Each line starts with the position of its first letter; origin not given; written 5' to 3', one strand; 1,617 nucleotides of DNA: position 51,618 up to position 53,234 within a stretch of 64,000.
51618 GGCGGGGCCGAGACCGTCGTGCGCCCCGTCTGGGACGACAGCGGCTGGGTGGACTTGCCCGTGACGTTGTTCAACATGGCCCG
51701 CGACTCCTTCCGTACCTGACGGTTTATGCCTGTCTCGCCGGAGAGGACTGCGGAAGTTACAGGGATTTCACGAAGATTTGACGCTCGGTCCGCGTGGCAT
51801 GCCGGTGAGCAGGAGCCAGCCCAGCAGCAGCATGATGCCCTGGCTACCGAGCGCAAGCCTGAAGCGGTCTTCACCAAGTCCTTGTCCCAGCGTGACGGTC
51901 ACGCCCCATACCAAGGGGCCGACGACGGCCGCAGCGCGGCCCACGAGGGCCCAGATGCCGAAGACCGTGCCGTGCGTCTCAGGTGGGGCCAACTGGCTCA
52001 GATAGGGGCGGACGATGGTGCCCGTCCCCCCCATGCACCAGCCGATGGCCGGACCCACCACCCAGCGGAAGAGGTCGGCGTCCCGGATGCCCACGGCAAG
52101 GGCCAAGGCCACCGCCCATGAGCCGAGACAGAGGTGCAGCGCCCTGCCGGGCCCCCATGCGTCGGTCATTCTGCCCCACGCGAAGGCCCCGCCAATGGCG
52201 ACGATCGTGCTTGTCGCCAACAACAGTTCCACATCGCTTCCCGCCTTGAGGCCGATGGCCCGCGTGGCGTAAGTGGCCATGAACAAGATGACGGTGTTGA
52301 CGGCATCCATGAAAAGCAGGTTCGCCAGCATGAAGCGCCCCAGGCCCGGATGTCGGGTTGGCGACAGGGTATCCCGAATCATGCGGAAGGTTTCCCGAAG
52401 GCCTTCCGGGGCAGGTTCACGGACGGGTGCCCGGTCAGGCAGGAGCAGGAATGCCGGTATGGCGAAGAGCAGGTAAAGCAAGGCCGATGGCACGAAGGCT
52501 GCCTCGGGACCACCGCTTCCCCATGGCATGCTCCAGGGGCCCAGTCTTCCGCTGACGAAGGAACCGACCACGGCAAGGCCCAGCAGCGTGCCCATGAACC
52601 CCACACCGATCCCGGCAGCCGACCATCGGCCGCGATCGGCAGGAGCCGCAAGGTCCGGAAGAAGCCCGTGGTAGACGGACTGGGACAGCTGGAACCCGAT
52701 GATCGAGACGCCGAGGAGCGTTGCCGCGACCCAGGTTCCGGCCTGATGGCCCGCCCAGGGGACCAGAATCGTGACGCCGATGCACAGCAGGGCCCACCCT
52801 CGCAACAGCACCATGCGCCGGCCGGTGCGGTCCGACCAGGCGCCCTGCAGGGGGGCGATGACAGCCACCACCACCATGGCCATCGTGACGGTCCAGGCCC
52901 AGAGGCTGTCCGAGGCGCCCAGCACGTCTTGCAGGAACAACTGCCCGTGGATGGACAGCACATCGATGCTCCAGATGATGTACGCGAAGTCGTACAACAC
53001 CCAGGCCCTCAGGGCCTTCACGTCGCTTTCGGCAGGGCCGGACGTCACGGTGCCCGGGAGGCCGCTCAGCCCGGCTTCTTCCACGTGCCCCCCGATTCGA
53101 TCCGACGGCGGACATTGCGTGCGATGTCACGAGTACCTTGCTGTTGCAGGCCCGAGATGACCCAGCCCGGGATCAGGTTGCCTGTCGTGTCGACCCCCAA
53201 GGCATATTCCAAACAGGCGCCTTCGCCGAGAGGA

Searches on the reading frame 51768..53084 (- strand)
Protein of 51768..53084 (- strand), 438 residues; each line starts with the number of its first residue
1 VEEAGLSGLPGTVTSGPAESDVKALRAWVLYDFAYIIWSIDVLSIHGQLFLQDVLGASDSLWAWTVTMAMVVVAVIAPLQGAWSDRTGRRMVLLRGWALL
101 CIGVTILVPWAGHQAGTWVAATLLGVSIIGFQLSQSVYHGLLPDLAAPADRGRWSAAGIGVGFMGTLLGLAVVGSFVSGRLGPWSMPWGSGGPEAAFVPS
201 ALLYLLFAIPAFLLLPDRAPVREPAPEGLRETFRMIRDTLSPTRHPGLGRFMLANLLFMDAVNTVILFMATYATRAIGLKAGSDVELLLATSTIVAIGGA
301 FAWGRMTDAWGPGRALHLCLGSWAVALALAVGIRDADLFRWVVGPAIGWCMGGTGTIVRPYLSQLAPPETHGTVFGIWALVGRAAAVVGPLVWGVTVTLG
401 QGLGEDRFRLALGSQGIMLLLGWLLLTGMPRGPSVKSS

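Call 66: search_protein_families(library=pfam, proteins=[window:51768-53084:-], max_evalue=0.001)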
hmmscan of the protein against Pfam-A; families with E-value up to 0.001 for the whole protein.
window:51768-53084:- (438 aa): 4 families
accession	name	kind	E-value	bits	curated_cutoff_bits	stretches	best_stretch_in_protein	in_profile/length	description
PF07690.21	MFS_1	-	1.4e-24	87.1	33.4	2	49-278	21-233/347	Major Facilitator Superfamily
PF11700.14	ATG22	-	7.6e-21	74.8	24.1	1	59-396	70-444/482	Vacuole effluxer Atg22 like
PF13347.12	MFS_2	-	9.2e-08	31.5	27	1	43-403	16-386/427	MFS/sugar transport protein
PF00083.30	Sugar_tr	-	0.0008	18.8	22.3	1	51-120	37-105/452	Sugar (and other) transporter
